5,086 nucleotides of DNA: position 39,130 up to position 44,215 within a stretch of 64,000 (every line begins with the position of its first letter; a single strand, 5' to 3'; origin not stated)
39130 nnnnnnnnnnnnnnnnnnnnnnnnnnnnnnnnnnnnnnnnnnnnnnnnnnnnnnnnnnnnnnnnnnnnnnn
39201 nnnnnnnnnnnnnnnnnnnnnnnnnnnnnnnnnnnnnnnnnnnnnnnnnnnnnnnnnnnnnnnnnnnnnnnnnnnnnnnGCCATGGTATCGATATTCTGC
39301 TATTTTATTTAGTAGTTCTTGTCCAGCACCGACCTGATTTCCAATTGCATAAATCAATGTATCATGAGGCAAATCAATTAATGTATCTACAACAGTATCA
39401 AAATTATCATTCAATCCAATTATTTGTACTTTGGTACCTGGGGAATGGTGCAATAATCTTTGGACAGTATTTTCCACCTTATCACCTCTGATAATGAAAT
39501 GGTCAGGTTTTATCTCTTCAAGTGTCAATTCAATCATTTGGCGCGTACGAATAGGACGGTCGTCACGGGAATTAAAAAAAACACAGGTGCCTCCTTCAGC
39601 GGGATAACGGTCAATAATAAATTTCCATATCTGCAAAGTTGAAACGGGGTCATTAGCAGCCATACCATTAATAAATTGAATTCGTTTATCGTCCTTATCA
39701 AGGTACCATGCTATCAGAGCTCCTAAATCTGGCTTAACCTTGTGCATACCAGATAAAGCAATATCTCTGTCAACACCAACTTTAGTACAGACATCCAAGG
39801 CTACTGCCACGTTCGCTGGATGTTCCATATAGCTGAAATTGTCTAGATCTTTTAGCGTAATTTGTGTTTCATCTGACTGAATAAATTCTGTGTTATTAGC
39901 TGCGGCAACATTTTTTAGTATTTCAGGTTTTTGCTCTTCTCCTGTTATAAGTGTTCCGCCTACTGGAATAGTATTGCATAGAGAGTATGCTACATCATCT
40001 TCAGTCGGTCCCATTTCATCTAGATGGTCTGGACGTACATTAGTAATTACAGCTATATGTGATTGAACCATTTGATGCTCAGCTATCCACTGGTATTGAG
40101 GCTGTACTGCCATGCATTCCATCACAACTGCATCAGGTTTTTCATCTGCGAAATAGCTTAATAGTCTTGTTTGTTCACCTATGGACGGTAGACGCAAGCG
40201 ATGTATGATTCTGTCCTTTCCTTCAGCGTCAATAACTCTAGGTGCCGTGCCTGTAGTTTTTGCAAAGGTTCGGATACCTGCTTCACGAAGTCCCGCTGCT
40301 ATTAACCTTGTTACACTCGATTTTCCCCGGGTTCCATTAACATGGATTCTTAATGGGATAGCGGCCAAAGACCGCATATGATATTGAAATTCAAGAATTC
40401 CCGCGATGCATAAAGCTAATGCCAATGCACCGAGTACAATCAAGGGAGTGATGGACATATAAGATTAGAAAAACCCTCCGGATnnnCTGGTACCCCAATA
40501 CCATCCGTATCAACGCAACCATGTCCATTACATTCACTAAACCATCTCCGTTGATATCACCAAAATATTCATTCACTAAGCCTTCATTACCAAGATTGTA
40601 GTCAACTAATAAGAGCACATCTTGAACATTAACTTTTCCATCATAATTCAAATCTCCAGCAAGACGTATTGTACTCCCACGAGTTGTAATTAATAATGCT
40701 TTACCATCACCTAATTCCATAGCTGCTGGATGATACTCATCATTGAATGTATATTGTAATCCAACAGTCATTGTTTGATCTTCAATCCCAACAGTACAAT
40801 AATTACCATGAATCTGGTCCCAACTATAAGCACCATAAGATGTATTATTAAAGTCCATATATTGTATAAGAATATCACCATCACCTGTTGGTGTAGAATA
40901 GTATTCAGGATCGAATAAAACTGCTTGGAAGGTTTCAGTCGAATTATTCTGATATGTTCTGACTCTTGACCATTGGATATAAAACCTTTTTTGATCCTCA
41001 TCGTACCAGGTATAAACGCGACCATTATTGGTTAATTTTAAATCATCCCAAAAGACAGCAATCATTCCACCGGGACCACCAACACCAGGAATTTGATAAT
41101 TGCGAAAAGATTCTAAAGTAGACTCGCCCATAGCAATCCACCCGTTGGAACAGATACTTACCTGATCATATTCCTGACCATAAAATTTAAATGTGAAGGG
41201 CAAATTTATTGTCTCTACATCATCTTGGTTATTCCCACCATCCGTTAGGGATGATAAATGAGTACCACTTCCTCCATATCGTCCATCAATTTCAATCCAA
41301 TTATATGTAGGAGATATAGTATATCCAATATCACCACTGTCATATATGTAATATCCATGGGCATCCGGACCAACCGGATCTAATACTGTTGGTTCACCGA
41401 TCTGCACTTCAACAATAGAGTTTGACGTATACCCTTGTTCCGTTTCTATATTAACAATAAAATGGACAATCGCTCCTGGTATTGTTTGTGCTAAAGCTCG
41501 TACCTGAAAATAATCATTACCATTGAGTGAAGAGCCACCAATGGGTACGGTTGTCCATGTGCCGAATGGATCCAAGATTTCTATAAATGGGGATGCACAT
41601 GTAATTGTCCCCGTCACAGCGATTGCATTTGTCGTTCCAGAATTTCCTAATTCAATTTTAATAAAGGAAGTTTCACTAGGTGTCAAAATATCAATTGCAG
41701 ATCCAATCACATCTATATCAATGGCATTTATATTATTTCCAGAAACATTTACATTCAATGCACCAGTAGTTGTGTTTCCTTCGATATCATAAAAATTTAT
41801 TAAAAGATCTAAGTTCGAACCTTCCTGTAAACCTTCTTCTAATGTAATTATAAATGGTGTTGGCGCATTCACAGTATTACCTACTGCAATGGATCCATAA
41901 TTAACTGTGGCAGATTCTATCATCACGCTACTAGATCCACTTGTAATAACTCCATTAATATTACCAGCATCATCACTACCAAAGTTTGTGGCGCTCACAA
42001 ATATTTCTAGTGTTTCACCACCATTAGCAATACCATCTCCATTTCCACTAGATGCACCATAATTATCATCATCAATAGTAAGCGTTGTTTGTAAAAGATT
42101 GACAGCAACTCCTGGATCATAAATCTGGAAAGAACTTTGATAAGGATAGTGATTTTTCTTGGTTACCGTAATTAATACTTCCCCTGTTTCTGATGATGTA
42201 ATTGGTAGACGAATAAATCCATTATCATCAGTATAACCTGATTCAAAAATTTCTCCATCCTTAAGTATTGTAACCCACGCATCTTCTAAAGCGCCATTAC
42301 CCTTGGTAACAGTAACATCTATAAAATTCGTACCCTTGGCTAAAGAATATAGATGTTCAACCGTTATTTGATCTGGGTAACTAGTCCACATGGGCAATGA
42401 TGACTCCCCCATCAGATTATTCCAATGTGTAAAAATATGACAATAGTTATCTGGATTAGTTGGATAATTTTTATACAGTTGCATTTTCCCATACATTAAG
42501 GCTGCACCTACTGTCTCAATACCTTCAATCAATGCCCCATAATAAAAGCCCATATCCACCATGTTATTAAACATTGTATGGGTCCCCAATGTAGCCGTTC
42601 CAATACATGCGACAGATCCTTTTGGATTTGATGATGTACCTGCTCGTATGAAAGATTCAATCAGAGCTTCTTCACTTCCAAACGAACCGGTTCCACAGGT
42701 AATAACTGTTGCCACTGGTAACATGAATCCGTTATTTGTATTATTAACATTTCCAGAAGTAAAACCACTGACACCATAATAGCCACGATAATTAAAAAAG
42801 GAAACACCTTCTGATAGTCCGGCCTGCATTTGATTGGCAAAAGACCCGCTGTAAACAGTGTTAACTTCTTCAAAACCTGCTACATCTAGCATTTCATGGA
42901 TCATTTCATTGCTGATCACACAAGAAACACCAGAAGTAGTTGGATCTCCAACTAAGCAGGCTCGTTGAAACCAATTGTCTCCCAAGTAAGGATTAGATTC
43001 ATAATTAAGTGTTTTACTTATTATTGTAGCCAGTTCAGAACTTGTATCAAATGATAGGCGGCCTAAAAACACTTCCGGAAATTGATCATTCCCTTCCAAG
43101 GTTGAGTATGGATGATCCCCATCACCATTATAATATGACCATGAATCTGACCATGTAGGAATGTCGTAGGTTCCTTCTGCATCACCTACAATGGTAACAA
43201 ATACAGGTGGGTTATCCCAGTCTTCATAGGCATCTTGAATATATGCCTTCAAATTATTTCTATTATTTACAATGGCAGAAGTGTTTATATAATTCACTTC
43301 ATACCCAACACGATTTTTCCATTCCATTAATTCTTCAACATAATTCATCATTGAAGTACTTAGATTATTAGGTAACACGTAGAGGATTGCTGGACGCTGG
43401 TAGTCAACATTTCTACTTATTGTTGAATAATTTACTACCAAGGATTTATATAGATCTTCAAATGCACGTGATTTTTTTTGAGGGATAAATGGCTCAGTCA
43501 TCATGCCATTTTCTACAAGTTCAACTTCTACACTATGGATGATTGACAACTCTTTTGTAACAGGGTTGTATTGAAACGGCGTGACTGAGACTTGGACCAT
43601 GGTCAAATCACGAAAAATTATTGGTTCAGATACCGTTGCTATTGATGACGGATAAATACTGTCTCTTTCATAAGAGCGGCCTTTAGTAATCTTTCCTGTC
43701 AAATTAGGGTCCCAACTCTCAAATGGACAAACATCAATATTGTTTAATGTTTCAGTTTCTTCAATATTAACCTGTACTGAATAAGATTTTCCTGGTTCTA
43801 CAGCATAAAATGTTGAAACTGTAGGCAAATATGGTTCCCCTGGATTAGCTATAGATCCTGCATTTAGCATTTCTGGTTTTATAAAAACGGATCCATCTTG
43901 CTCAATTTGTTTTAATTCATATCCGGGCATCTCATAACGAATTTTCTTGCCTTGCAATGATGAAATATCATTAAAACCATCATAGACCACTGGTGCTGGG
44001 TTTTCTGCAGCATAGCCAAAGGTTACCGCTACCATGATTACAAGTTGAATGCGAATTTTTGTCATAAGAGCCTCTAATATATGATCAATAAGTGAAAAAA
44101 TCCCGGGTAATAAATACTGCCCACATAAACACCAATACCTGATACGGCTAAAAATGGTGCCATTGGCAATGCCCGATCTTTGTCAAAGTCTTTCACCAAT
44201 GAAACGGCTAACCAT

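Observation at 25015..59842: About 35 kb of uninterrupted same-strand genes joins a type IV pilus operon, a dockerin-C25 protein, the PGA operon and a set of secreted proteases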

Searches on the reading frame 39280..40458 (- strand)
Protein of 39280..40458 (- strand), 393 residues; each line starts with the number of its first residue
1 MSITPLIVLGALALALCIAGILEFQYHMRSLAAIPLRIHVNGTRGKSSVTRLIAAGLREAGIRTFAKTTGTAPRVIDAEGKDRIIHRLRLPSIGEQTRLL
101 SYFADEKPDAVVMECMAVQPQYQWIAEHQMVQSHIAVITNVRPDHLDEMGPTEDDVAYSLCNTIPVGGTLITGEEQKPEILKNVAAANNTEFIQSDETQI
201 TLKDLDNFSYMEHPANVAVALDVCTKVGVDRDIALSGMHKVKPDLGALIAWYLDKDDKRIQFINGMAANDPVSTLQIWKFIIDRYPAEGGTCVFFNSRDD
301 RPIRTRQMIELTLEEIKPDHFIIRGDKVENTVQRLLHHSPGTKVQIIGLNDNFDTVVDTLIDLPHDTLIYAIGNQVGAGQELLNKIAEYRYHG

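Call 10: search_protein_families(library=pfam, proteins=[window:39280-40458:-], max_evalue=0.01)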
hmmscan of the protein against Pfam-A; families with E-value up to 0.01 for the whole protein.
window:39280-40458:- (393 aa): 1 family
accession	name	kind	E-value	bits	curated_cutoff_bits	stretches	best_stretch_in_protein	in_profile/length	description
PF08245.18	Mur_ligase_M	-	1.4e-12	48.4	24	1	40-241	1-190/200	Mur ligase middle domain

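Call 13: find_related_loci(query=window:39280-40458:-, collection=genome_contigs, flank=10000)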
Query window:39280-40458:- (393 aa) in genome_contigs; peptide patterns used: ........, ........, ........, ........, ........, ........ (x = any residue, [..] = any of these).
56 stretches matched a pattern; 35 encode a relative of the query (tblastn E <= 1e-3); 33 distinct loci.
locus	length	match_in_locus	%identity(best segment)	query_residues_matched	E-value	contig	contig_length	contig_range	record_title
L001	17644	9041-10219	85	1-393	0e+0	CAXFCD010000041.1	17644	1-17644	MAG TPA_asm: uncultured bacterium isolate ERR599111_maxbin2_57 genome assembly, contig: ERZ841489.142706, whole genome s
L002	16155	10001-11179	85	1-393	0e+0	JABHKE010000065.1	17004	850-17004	MAG: Candidatus Neomarinimicrobiota bacterium isolate SI037S2_bin13 k141_324804, whole genome shotgun sequence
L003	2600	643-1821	85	1-393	0e+0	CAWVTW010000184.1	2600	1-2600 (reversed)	MAG TPA_asm: uncultured bacterium isolate ERR3589574_maxbin2_7 genome assembly, contig: ERZ7462372.43131, whole genome s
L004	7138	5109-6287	84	1-393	0e+0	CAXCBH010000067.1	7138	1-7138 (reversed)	MAG TPA_asm: uncultured bacterium isolate SRR3724388_binner13_Refined_21 genome assembly, contig: ERZ4200962.3737, whole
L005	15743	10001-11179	82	1-393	0e+0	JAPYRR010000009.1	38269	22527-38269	MAG: Candidatus Neomarinimicrobiota bacterium isolate PW3.metabat2.184_sub PW3_1547_length_38269_cov_9.489245, whole gen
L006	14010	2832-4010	83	1-393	0e+0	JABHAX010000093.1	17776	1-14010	MAG: Candidatus Neomarinimicrobiota bacterium isolate SI036_bin66 k141_526356, whole genome shotgun sequence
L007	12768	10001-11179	83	1-393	0e+0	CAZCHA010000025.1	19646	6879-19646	MAG TPA_asm: uncultured bacterium isolate SRP077602_co11_4 genome assembly, contig: NODE_2655_length_19646_cov_43.540707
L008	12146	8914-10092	83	1-393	0e+0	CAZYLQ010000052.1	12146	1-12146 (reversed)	MAG TPA_asm: uncultured bacterium isolate SRP092902_co1_314 genome assembly, contig: NODE_8679_length_12146_cov_10.42469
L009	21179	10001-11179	78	1-393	0e+0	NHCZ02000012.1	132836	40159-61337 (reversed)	MAG: bacterium TMED46 isolate TMED46 85209, whole genome shotgun sequence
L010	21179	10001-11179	78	1-393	0e+0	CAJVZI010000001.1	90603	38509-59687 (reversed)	TPA_asm: uncultured bacterium isolate ERR598968_bin.126_MetaBAT_v2.12.1_MAG genome assembly, contig: NODE_173_length_906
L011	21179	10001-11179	77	1-393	0e+0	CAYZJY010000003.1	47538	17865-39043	MAG TPA_asm: uncultured bacterium isolate SRP077602_co4_634 genome assembly, contig: NODE_1063_length_47538_cov_7.094202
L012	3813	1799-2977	78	1-393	0e+0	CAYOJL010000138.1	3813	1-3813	MAG TPA_asm: uncultured bacterium isolate SRP092796_co3_567 genome assembly, contig: NODE_69689_length_3813_cov_4.070250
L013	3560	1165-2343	76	1-393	0e+0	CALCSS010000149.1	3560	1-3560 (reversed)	MAG TPA_asm: uncultured Candidatus Marinimicrobia bacterium isolate ERR598946_bin.121_CONCOCT_v1.1_MAG genome assembly,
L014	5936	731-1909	75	1-393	0e+0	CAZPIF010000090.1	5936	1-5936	MAG TPA_asm: uncultured bacterium isolate binchicken_co222_321 genome assembly, contig: NODE_12493_length_5936_cov_3.735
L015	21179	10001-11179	74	1-393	0e+0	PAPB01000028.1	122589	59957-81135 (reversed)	MAG: Candidatus Neomarinimicrobiota bacterium isolate SP173 MHASMcontig_1528446, whole genome shotgun sequence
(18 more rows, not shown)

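Call 106: search_protein_families(library=ncbifam, proteins=[window:39280-40458:-], max_evalue=0.00001)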
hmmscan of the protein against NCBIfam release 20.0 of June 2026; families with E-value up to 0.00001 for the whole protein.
window:39280-40458:- (393 aa): 7 families
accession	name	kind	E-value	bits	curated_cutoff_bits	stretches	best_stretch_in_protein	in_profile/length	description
TIGR04012.1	poly_gGlu_PgsB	equivalog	4.4e-124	414.1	222.7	1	8-386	2-380/380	poly-gamma-glutamate synthase PgsB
TIGR01499.1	folC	subfamily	9.6e-07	28.5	162.65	0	37-64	20-47/400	bifunctional protein FolC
TIGR01082.1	murC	equivalog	1e-06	28.1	335.1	0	131-260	166-294/449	UDP-N-acetylmuramate--L-alanine ligase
NF053648.1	pMurE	equivalog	3.6e-06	26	600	1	24-154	87-211/464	pseudomurein biosynthesis peptide ligase pMurE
NF001124.0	PRK00139.1-2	equivalog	4.3e-06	25.7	476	0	38-147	112-213/500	UDP-N-acetylmuramoyl-L-alanyl-D-glutamate--2,6-diaminopimelate ligase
NF001126.0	PRK00139.1-4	equivalog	4.3e-06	25.6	373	1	38-148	107-209/486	UDP-N-acetylmuramoyl-L-alanyl-D-glutamate--2,6-diaminopimelate ligase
NF008896.0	PRK11929.1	equivalog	7.7e-06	24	1023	0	38-153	115-222/965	bifunctional UDP-N-acetylmuramoyl-L-alanyl-D-glutamate--2,6-diaminopimelate ligase MurE/UDP-N-acetylmuramoyl-tripeptide--D-alanyl-D-alanine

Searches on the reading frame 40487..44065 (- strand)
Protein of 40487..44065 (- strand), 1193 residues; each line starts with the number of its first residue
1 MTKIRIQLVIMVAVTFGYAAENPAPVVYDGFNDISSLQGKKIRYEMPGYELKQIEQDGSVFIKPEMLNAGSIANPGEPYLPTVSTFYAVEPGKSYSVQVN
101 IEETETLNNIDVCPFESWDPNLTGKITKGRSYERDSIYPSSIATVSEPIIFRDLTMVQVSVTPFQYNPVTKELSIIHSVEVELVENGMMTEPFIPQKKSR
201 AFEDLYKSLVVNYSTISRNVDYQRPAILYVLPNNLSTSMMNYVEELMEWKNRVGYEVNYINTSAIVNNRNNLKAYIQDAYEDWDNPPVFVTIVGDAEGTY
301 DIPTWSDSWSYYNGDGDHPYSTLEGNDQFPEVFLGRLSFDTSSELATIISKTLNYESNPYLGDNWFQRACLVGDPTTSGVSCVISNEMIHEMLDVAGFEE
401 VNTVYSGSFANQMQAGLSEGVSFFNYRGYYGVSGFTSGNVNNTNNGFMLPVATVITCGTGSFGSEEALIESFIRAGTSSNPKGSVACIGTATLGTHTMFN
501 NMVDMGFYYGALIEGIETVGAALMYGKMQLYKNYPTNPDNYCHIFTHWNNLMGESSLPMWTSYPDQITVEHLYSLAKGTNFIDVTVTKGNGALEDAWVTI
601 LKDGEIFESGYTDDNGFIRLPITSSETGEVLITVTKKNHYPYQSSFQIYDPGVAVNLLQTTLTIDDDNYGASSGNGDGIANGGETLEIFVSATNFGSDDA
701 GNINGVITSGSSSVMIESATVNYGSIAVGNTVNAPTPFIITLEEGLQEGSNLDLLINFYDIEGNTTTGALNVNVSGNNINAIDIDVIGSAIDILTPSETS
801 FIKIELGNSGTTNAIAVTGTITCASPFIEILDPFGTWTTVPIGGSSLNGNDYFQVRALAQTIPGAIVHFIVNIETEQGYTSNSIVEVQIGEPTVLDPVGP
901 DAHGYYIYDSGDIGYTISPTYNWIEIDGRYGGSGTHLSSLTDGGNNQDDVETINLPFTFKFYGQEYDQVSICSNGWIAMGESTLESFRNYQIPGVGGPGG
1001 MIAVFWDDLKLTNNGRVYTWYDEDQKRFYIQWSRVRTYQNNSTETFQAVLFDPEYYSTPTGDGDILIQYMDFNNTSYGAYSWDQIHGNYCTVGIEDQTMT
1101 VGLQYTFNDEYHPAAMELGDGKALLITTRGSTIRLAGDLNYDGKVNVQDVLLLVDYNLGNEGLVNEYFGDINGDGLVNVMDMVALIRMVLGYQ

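Call 10: search_protein_families(library=pfam, proteins=[window:40487-44065:-], max_evalue=0.01)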
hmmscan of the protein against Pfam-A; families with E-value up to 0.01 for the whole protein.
window:40487-44065:- (1193 aa): 4 families
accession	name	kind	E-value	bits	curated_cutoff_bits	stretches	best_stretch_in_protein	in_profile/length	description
PF01364.23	Peptidase_C25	-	1.2e-44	153.5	23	1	237-545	7-351/374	Peptidase family C25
PF08126.16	Propeptide_C25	-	2.9e-26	92.3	22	1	40-216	22-200/205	Propeptide_C25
PF00404.24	Dockerin_1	-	1.2e-06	29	22.9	1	1136-1190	1-57/57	Dockerin type I domain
PF03785.20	Peptidase_C25_C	-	0.0071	16.6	25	0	564-645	1-77/79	Peptidase family C25, C terminal ig-like domain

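Call 15: search_protein_families(library=ncbifam, proteins=[window:40487-44065:-], max_evalue=0.01)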
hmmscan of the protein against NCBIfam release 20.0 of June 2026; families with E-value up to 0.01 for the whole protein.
window:40487-44065:- (1193 aa): 2 families
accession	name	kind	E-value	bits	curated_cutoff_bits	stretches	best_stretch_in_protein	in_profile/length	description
TIGR03900.1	prc_long_Delta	hypoth_equivalog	5.5e-06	24.6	660.95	1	662-737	679-744/973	MXAN_5808 family serine peptidase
NF045500.1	Omp28_seleno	equivalog_domain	0.00031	20.2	200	1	1137-1190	322-376/377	Omp28-related selenoprotein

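Call 88: search_solved_structures(query=window:40487-44065:-, max_evalue=0.001, show_alignments=2)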
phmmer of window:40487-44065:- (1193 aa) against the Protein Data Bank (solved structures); distinct sequences matched with E-value up to 0.001: 12.
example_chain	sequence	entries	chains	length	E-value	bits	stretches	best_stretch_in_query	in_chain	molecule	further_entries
1cvr_A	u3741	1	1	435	2.4e-20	75.4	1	243-633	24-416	GINGIPAIN R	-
4ief_B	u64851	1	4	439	3.5e-20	74.9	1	242-624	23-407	Gingipain R2 Mature Domain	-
4ief_A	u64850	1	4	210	1.5e-16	62.9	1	40-214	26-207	Gingipain R2 Pro-Domain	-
4rbm_A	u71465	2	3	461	8.8e-08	33.8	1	245-651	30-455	Lys-gingipain W83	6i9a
4tkx_L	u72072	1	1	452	6.2e-07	31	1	245-647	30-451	Lys-gingipain W83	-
6kg9_A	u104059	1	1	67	0.00016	22.9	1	1134-1189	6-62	And cellulose-binding endoglucanase family 9 CelL ortholog dockerin domain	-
2y3n_B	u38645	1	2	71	0.0004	21.7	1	1133-1186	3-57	CELLULOSOMAL FAMILY-48 PROCESSIVE GLYCOSIDE HYDROLASE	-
1daq_A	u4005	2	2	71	0.00044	21.5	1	1133-1190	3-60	ENDOGLUCANASE SS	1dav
2mte_A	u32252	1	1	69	0.00046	21.5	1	1134-1190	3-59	Cellulose 1,4-beta-cellobiosidase (reducing end) CelS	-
6kge_D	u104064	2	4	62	0.00048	21.4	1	1135-1189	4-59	And cellulose-binding endoglucanase family 9 CelL ortholog dockerin domain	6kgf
6kgc_B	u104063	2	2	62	0.00066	20.9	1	1135-1189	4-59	And cellulose-binding endoglucanase family 9 CelL ortholog dockerin domain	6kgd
3ul4_B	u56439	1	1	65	0.0009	20.5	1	1134-1191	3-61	Cellulosome enzyme, dockerin type I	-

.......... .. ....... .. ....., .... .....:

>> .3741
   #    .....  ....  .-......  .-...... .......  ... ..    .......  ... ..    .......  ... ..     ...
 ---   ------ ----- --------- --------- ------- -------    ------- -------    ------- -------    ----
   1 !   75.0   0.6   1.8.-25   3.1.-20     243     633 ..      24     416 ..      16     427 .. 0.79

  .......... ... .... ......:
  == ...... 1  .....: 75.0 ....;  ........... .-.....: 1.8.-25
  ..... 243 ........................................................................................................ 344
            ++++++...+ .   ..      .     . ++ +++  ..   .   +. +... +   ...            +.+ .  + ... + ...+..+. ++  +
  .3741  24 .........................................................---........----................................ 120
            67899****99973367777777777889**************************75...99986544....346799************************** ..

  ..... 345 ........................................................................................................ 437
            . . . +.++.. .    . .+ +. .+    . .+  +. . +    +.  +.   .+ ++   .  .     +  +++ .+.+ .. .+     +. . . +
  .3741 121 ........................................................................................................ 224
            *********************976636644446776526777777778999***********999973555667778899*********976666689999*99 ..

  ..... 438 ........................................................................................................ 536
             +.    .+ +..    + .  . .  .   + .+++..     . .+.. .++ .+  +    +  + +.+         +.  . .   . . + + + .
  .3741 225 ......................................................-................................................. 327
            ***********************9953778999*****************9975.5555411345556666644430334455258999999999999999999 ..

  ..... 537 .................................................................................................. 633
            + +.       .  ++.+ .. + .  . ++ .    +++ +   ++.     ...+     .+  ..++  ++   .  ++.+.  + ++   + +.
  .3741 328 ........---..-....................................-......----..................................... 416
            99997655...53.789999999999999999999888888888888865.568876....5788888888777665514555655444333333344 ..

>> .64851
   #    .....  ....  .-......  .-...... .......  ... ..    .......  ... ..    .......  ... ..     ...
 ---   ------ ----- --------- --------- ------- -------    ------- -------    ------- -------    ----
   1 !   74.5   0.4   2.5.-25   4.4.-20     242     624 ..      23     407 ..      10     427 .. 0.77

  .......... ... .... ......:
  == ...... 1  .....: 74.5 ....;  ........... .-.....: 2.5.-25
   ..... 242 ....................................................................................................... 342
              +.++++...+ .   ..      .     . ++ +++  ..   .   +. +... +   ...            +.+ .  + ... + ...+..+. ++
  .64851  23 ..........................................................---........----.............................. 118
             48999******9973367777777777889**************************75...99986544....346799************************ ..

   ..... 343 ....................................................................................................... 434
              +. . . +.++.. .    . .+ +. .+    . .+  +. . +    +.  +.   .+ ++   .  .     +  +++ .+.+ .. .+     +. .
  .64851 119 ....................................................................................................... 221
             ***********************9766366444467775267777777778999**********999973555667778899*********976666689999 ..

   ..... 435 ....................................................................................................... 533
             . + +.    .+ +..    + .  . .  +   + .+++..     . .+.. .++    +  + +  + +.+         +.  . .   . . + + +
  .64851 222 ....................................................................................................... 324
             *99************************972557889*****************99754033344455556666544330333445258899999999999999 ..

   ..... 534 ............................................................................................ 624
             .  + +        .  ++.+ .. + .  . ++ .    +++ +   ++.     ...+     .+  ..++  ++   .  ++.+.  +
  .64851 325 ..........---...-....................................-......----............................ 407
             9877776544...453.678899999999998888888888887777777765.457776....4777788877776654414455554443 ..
